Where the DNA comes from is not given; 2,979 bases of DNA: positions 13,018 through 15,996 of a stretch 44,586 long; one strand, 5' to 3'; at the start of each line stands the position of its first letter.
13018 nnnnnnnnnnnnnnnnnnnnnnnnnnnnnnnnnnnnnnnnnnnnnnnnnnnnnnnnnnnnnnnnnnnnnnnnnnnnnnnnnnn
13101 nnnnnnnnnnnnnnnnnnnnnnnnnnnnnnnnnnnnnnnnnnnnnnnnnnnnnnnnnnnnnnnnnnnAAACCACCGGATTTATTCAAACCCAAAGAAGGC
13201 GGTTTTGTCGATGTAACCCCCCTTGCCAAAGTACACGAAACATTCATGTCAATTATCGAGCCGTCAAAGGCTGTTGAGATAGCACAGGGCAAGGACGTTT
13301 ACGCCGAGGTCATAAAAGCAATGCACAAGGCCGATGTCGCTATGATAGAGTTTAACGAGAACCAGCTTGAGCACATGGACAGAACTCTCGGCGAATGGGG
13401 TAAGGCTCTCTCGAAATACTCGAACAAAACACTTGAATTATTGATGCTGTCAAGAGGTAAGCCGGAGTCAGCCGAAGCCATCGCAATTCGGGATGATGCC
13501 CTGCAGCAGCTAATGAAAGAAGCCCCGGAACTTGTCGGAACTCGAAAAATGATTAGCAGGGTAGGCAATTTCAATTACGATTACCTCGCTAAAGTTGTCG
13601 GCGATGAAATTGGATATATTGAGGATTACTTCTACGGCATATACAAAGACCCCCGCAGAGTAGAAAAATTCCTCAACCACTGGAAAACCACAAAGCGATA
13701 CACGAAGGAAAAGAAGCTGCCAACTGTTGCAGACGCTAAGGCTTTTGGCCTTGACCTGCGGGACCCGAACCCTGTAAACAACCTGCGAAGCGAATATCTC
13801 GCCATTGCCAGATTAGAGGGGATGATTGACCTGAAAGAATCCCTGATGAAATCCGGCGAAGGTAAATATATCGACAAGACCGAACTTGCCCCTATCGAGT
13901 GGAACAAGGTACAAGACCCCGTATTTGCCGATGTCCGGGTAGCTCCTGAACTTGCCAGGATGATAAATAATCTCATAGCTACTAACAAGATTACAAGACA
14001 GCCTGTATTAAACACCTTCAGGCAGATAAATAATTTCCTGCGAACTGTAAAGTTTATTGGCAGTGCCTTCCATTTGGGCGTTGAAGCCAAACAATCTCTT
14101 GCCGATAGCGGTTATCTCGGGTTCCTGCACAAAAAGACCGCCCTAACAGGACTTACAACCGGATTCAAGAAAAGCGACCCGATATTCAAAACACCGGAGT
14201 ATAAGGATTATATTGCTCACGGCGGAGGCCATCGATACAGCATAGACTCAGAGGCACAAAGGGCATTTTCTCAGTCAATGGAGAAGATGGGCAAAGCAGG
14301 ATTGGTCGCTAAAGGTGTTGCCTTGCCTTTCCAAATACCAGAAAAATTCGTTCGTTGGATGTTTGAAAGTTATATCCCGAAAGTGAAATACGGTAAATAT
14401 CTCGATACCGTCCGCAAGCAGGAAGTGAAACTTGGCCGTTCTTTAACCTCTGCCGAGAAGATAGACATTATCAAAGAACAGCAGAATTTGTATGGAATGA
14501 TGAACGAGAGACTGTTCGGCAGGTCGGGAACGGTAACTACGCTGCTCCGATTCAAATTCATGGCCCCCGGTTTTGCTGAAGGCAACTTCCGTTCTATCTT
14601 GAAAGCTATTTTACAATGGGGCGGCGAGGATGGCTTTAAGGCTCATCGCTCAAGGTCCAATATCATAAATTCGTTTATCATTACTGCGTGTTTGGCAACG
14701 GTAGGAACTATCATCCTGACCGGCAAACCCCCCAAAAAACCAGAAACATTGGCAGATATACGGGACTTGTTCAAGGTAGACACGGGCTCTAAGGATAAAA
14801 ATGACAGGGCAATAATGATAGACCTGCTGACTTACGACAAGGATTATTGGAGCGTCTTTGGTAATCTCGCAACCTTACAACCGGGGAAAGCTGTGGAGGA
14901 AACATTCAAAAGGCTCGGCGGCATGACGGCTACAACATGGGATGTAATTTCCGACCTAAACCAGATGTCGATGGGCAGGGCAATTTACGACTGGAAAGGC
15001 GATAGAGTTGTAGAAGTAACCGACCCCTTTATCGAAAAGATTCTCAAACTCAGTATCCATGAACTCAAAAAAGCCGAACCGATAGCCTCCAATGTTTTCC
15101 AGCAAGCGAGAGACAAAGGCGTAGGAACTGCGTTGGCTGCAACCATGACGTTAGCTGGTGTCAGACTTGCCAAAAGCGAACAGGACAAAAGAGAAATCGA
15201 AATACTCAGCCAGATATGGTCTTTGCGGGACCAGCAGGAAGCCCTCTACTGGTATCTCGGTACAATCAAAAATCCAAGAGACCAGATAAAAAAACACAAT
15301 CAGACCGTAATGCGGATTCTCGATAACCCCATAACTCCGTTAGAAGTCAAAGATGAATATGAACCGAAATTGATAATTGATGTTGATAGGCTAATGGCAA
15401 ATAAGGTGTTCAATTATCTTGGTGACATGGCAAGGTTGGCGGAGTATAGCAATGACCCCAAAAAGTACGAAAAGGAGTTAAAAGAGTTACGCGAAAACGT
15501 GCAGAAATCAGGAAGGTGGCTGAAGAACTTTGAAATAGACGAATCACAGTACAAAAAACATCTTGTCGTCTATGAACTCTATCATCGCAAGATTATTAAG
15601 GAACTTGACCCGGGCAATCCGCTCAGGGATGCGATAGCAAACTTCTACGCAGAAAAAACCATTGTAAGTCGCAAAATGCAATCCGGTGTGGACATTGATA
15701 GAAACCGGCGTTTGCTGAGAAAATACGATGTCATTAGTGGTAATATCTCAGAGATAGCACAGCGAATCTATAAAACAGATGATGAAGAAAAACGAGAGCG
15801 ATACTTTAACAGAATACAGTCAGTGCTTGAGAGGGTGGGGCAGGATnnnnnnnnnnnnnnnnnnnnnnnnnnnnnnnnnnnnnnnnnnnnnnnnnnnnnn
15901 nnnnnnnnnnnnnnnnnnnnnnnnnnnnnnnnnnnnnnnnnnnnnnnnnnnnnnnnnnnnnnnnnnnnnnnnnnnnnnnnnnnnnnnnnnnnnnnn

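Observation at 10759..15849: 1696-aa virion protein in the gp16 slot carries a ParB/Srx-type domain rather than a recognisable transglycosylase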

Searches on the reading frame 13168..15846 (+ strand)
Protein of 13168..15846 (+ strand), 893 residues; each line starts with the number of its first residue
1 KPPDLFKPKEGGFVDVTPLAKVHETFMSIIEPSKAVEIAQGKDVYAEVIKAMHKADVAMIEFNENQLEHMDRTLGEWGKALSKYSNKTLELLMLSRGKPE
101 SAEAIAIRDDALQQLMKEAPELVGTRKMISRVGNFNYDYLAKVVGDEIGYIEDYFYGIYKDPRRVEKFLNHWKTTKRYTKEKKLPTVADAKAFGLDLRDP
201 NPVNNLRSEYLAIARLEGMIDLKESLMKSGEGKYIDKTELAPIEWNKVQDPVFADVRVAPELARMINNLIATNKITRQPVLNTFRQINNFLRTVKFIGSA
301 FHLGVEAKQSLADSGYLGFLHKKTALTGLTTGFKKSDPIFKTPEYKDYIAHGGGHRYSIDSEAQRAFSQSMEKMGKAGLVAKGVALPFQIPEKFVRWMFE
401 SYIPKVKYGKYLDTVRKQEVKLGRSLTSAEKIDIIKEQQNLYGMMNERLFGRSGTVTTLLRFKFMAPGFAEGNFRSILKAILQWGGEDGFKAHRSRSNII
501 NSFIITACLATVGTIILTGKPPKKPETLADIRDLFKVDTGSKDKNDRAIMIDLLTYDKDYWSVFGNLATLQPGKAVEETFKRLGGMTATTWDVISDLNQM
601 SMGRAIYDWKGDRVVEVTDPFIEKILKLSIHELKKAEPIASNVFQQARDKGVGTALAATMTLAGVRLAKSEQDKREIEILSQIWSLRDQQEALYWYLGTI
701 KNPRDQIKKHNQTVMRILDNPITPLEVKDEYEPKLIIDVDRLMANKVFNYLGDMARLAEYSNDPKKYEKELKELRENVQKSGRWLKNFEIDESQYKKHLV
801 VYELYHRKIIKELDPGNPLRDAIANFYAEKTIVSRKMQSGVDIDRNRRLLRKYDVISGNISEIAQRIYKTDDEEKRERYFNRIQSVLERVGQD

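Call 40: find_homologous_proteins(query=window:13168-15846:+, max_evalue=0.001)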
Query window:13168-15846:+ (893 aa): 80 proteins with E <= 0.001 among 8000 candidates.
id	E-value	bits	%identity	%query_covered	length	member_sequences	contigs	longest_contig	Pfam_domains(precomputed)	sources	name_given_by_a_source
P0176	0.0e+0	1633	80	99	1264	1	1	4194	PF13489.13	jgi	jgi:predicted RNA methylase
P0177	0.0e+0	1171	60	98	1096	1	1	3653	-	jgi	jgi:hypothetical protein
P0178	0.0e+0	1100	56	98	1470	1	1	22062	PF00226.37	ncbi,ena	-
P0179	0.0e+0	1066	55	99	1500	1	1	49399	-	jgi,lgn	jgi:hypothetical protein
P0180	3.9e-297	1006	58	89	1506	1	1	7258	-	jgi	-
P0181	3.1e-291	987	55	89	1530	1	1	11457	-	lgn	-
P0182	4.7e-291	986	56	90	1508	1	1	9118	PF00226.37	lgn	-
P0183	3.6e-284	963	51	100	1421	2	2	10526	-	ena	-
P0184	5.1e-282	956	52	94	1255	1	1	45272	-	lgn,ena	-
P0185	4.4e-280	950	54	90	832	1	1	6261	-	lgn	-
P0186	5.7e-280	949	55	90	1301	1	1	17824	-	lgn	-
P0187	9.0e-280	949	56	84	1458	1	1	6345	PF00226.37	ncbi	-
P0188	9.8e-279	945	57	83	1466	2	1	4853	PF01624.26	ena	-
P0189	1.9e-278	944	57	82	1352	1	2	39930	-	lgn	-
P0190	5.3e-278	943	54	90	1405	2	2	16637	-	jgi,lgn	-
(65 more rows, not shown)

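Call 53: predict_structure(alignment_id=A3)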
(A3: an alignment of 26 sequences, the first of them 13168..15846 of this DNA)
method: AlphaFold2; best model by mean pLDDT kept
length: 893 residues; sequences in the alignment: 26
mean_pLDDT: 81.4   pTM: 0.71
mean pLDDT of the five models: 81.4, 78.9, 77.2, 74.3, 73.3
residues with pLDDT >= 90: 199; 70-90: 573; 50-70: 93; < 50: 28
segments of 3 or more residues with pLDDT < 50: 1-15, 485-490
pLDDT, mean of each block of 10 residues (from residue 1): 35 49 63 82 92 91 81 84 90 87 91 92 86 88 74 75 78 68 78 88 90 91 92 90 89 90 88 76 79 68 80 82 76 82 91 80 76 60 52 78 89 89 90 86 79 71 62 76 54 81 90 90 86 89 82 82 85 78 70 80 76 77 82 74 77 74 77 83 81 82 89 88 81 88 91 89 88 90 89 92 91 87 92 86 82 90 91 91 87 56
secondary structure, 60 per line:
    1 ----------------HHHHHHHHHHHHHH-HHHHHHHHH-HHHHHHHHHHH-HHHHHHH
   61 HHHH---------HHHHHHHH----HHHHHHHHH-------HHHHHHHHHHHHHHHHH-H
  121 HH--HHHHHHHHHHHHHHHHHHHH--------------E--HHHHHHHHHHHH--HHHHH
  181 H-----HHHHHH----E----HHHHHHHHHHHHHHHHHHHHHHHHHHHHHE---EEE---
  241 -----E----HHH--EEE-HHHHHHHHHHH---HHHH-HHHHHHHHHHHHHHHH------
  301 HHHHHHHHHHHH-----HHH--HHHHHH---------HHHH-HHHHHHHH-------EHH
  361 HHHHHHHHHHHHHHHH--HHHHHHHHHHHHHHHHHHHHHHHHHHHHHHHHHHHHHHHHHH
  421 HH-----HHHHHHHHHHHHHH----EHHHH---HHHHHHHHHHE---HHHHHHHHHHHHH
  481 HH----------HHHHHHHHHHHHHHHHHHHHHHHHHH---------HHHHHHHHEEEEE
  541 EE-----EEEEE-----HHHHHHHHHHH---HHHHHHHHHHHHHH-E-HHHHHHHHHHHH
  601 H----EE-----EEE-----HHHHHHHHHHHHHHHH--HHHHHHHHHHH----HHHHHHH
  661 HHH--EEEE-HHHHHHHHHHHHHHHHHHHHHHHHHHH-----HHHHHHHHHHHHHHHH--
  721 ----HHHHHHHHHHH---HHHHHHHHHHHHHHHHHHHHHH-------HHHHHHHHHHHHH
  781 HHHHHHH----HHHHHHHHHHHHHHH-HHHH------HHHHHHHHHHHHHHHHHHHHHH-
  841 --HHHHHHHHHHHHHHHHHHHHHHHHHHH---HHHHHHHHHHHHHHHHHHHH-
elements in order (helices of 4 or more, strands of 3 or more residues): H17-30 H32-40 H42-52 H54-64 H74-81 H86-94 H102-118 H125-144 H162-173 H176-181 H187-192 H202-230 E235-237 E256-258 H260-270 H274-277 H279-294 H301-312 H323-328 H338-341 H343-350 H359-376 H379-422 H428-441 H447-450 H454-463 H468-482 H493-518 H528-535 E536-542 E548-552 H558-568 H572-585 H589-601 E613-615 H621-636 H639-649 H654-663 E666-669 H671-697 H703-718 H725-735 H739-760 H768-787 H792-806 H808-811 H818-839 H843-869 H873-892

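Call 55: fold_search(model_id=the predicted structure, library=pdb)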
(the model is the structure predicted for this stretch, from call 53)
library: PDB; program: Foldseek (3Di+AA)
matches with E <= 10: 145; with E <= 0.001: 0
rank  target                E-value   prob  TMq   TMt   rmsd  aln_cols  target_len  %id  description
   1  7oix_B                7.4e-02  0.12  0.08  0.12  26.7       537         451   12  Structure of thermostable human MFSD2A in complex with thermostable human Sync2 (released 2022-06-01)
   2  6nph_A                4.9e-01  0.06  0.07  0.10  25.6       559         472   10  Structure of NKCC1 TM domain (released 2019-07-31)
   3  9g9p_A                5.8e-01  0.13  0.10  0.17  22.3       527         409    9  Lipid III flippase WzxE with NB10 and NB7 nanobodies in inward-facing conformation - crystal 2 (released 2025-01-22)
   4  5z2c_F                6.5e-01  0.20  0.11  0.19  23.7       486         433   12  Crystal structure of ALPK-1 N-terminal domain in complex with ADP-heptose (released 2018-08-22)
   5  5z2c_I                6.5e-01  0.18  0.10  0.18  21.0       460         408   11  Crystal structure of ALPK-1 N-terminal domain in complex with ADP-heptose (released 2018-08-22)
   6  8wll                  6.5e-01  0.07  0.08  0.13  26.6       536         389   11  Cryo-EM structure of human VMAT2 Y422C, in the presence of reserpine, determined in an inward-facing conformation (released 2024-06-12)
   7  8d2s_A                6.8e-01  0.06  0.07  0.11  27.5       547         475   10  Zebrafish MFSD2A isoform B in inward open ligand bound conformation (released 2023-05-10)
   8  5z2c_E                7.1e-01  0.20  0.11  0.19  23.5       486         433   12  Crystal structure of ALPK-1 N-terminal domain in complex with ADP-heptose (released 2018-08-22)
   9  7unj_A                9.5e-01  0.54  0.10  0.32  16.4       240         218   15  De novo designed chlorophyll dimer protein with Zn pheophorbide a methyl ester matching geometry of purple bacterial s (released 2023-04-19)
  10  9gm7_C                1.0e+00  0.13  0.09  0.14  25.8       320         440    7  MukBEF in a nucleotide-bound state with open neck gate (monomer) (released 2025-03-26)
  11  5z2c_D                1.1e+00  0.16  0.11  0.19  23.7       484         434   13  Crystal structure of ALPK-1 N-terminal domain in complex with ADP-heptose (released 2018-08-22)
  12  8zd3_A                1.1e+00  0.14  0.11  0.18  22.9       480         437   12  Crystal structure of ALPK1-N+K in complex with CDP-heptose (released 2025-05-07)
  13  9hms_A                1.1e+00  0.03  0.08  0.07  32.1       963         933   11  Cryo-EM structure of human separase bound to SCC1 (310-550 aa) and SA2 (released 2025-09-03)
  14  7znk_B                1.1e+00  0.06  0.13  0.12  28.4      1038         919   11  Structure of an endogenous human TREX complex bound to mRNA (released 2023-05-03)
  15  5z2c_A                1.2e+00  0.13  0.11  0.18  25.3       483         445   13  Crystal structure of ALPK-1 N-terminal domain in complex with ADP-heptose (released 2018-08-22)
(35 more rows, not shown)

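Call 57: fold_search(model_id=the predicted structure, library=viral)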
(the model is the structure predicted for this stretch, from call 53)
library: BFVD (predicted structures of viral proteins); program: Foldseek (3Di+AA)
matches with E <= 10: 247; with E <= 0.001: 32
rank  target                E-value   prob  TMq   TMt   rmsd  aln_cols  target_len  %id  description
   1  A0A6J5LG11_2          5.2e-12  1.00  0.44  0.42  11.9       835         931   12  Large polyvalent protein associated domain-containing protein [uncultured Caudovirales phage]
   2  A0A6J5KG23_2          7.6e-12  1.00  0.43  0.47  18.0       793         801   11  Large polyvalent protein associated domain-containing protein [uncultured Caudovirales phage]
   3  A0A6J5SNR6            1.1e-11  1.00  0.44  0.31  10.8       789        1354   12  Large polyvalent protein associated domain-containing protein [uncultured Caudovirales phage]
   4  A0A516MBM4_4          3.1e-11  1.00  0.44  0.33  14.9      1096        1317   12  (no name in the UniProt tables at hand)
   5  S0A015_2              1.1e-10  1.00  0.42  0.41  17.6      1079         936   12  Uncharacterized protein [Cellulophaga phage phi19:3]
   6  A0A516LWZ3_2          1.8e-10  1.00  0.44  0.34  14.5      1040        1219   12  (no name in the UniProt tables at hand)
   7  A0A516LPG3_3          2.5e-10  1.00  0.35  0.30  17.1       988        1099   12  (no name in the UniProt tables at hand)
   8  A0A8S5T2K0            1.8e-08  1.00  0.39  0.37  13.6       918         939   12  Large polyvalent protein associated domain-containing protein (Fragment) [Myoviridae sp. ct5ra14]
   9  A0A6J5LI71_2          1.9e-08  1.00  0.38  0.43  15.0       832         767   13  Large polyvalent protein associated domain-containing protein [uncultured Caudovirales phage]
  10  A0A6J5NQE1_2          2.6e-08  1.00  0.37  0.42  12.7       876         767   11  Zeta toxin domain containing protein [uncultured Caudovirales phage]
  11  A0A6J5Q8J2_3          7.2e-08  1.00  0.44  0.38  14.7       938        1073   12  RelA/SpoT [uncultured Caudovirales phage]
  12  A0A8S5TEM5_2          7.8e-08  1.00  0.41  0.34  16.6      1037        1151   10  Large polyvalent protein associated domain 38 [Siphoviridae sp. ct1yA16]
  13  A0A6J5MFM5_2          8.5e-08  1.00  0.35  0.33  15.6       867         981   13  ART-PolyVal-like domain-containing protein [uncultured Caudovirales phage]
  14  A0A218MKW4            1.1e-07  1.00  0.44  0.35  12.7       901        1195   10  Uncharacterized protein [uncultured virus]
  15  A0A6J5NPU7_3          1.3e-07  1.00  0.45  0.36  10.5       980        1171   11  Helicase/UvrB, N-terminal [uncultured Caudovirales phage]
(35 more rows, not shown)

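Call 83: search_solved_structures(query=A3, max_evalue=1, show_alignments=1)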
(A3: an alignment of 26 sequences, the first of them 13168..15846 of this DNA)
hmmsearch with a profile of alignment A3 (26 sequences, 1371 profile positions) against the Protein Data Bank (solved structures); distinct sequences matched with E-value up to 1: 3.
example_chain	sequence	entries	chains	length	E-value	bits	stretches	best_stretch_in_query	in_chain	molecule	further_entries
7emf_O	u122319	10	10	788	0.14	13.3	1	385-512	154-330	Mediator of RNA polymerase II transcription subunit 15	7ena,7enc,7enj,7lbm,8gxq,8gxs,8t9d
9kpz_H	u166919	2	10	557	0.35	12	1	245-489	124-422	Ubiquitin-like protein SMT3,Tol-Pal system protein TolA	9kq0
8hd0_E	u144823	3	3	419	0.66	11.1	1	299-477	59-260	Murein hydrolase activator EnvC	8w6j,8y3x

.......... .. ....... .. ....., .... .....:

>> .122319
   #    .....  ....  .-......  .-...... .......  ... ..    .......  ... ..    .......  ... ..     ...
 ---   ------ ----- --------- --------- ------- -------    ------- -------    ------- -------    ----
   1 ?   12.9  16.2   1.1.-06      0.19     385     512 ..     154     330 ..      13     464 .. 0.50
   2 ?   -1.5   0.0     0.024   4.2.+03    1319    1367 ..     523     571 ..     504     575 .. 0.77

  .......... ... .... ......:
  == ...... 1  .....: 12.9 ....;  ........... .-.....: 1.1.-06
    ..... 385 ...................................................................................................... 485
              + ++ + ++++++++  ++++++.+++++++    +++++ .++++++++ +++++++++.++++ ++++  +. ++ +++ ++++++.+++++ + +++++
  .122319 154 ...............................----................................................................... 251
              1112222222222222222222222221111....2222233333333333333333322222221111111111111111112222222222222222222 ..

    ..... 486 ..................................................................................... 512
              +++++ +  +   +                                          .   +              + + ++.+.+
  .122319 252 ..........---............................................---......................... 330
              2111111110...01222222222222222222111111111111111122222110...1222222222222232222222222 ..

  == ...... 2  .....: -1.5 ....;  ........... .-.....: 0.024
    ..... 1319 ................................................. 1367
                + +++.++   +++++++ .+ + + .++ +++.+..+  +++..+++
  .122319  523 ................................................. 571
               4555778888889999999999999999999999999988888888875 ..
